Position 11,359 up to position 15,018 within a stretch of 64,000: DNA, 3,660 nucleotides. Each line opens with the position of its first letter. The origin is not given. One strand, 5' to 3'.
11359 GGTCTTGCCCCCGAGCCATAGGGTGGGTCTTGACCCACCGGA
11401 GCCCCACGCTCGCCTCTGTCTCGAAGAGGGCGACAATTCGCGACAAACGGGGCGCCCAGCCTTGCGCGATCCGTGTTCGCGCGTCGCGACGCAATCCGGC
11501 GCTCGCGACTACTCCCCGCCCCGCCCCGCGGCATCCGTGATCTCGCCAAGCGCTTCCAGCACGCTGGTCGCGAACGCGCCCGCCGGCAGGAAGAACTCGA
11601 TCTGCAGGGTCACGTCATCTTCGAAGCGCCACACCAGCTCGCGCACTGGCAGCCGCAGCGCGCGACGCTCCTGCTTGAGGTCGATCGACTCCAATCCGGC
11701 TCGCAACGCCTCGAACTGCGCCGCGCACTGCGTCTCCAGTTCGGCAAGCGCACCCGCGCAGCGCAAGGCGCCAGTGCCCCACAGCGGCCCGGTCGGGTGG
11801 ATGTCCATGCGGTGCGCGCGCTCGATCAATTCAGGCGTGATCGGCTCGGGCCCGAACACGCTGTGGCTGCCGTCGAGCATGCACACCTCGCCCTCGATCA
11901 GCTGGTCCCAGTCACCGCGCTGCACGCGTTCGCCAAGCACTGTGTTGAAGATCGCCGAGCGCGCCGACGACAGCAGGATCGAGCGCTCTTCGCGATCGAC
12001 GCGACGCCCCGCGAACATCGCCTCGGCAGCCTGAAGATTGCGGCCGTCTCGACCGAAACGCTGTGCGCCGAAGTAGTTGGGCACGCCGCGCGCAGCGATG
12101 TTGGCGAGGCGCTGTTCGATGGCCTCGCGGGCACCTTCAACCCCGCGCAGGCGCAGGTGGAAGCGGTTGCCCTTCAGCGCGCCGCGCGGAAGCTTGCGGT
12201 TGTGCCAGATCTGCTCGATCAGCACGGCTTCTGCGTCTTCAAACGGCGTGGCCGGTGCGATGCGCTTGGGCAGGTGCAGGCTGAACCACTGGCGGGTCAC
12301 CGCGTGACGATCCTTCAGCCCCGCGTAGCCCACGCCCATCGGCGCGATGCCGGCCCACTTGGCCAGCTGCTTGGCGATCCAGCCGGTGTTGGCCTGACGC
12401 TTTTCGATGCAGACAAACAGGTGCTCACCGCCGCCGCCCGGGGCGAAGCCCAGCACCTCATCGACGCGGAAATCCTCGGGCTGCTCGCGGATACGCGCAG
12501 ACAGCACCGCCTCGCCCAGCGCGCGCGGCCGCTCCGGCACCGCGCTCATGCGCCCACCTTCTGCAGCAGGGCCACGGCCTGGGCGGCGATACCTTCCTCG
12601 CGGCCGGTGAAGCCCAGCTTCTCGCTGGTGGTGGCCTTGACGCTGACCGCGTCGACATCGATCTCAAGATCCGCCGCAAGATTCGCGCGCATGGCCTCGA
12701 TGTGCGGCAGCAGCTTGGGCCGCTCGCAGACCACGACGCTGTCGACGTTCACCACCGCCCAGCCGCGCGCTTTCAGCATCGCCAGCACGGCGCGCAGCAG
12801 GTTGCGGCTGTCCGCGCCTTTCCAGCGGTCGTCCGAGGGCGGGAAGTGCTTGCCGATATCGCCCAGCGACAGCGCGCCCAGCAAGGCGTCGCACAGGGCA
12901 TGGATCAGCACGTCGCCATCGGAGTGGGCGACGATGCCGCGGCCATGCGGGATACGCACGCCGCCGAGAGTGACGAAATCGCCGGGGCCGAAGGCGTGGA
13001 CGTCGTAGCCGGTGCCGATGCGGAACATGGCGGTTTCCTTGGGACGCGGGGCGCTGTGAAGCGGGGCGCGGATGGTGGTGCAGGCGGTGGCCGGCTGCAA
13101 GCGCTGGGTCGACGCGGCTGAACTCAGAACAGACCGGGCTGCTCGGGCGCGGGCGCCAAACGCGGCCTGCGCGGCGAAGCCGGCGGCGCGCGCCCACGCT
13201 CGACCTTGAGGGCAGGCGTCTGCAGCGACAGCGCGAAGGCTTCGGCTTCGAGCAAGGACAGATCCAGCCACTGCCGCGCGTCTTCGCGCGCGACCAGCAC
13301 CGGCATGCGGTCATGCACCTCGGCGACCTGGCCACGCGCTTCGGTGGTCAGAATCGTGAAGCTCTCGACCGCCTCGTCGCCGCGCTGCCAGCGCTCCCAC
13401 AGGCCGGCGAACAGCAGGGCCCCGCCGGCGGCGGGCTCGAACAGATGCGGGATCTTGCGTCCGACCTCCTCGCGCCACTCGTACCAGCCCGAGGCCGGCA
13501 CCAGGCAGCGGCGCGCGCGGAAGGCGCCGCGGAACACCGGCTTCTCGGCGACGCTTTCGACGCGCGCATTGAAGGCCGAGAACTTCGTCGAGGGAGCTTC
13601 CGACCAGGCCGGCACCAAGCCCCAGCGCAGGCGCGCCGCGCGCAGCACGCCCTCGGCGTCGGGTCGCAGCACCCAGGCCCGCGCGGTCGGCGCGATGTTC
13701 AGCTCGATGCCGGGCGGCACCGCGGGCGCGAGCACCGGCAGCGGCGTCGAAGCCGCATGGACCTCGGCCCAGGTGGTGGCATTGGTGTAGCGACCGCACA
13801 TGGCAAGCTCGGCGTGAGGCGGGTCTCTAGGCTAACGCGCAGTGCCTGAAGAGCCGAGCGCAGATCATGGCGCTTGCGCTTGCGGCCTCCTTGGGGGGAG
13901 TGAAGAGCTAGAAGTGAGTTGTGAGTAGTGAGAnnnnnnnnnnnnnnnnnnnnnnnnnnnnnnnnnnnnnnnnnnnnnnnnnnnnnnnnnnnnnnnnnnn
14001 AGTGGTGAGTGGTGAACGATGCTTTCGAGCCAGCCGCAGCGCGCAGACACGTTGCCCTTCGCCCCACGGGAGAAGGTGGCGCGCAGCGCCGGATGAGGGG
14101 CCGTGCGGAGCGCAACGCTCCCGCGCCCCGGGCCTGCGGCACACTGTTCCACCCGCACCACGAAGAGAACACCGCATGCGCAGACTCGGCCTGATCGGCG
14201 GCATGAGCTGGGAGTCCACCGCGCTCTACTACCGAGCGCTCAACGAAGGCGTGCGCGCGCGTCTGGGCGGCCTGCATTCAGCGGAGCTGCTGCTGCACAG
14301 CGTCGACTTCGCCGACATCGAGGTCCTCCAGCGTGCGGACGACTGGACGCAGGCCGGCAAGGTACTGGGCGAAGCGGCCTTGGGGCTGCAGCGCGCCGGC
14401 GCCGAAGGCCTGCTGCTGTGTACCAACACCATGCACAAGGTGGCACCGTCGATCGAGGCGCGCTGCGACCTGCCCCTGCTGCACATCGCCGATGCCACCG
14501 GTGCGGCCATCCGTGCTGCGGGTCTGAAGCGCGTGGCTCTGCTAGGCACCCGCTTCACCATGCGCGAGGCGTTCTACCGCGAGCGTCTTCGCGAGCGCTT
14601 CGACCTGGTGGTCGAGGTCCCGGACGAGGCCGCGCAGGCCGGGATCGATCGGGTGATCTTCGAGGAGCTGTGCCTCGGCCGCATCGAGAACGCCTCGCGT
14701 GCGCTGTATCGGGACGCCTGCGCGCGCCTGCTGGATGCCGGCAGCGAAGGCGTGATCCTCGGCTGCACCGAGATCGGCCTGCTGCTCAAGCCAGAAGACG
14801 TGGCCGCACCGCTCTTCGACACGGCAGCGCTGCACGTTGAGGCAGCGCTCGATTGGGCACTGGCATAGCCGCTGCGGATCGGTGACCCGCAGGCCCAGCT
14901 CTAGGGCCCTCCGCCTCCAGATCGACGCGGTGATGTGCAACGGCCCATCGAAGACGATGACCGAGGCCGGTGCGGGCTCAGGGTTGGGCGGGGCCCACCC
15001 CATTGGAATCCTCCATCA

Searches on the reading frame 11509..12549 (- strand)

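Call 21: search_protein_families(library=pfam, proteins=[window:11509-12549:-], max_evalue=0.001)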
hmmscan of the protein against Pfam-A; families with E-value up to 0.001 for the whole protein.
window:11509-12549:- (346 aa): 1 family
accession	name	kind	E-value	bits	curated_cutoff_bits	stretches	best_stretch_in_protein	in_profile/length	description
PF01142.23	TruD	-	2e-55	188.7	27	2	17-167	15-172/412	tRNA pseudouridine synthase D (TruD)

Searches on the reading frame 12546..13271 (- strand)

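Call 21: search_protein_families(library=pfam, proteins=[window:12546-13271:-], max_evalue=0.001)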
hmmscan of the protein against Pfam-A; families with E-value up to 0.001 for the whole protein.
window:12546-13271:- (241 aa): 1 family
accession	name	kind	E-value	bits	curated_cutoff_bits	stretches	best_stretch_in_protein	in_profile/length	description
PF02542.21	YgbB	-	5e-68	228.8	26.7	1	83-236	1-154/155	YgbB family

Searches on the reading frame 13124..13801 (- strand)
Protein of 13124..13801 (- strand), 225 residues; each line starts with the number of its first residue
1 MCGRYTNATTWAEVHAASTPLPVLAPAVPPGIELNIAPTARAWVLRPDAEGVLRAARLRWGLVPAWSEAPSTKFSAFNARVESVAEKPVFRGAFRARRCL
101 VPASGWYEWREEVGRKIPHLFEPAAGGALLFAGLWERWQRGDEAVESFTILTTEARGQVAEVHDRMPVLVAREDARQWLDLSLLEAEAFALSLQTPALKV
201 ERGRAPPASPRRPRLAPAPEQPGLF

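Call 21: search_protein_families(library=pfam, proteins=[window:13124-13801:-], max_evalue=0.001)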
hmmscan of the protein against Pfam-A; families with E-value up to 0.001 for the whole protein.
window:13124-13801:- (225 aa): 1 family
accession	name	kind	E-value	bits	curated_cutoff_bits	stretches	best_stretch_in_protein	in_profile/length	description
PF02586.19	SRAP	-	1.9e-57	194.7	27.1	1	1-188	1-189/214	SOS response associated peptidase (SRAP)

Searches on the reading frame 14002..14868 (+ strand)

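Call 21: search_protein_families(library=pfam, proteins=[window:14002-14868:+], max_evalue=0.001)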
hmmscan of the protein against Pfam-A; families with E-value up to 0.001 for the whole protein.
window:14002-14868:+ (288 aa): 1 family
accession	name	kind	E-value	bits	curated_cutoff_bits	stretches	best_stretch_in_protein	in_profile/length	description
PF01177.27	Asp_Glu_race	-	1.4e-42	146.4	31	1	65-282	1-211/211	Asp/Glu/Hydantoin racemase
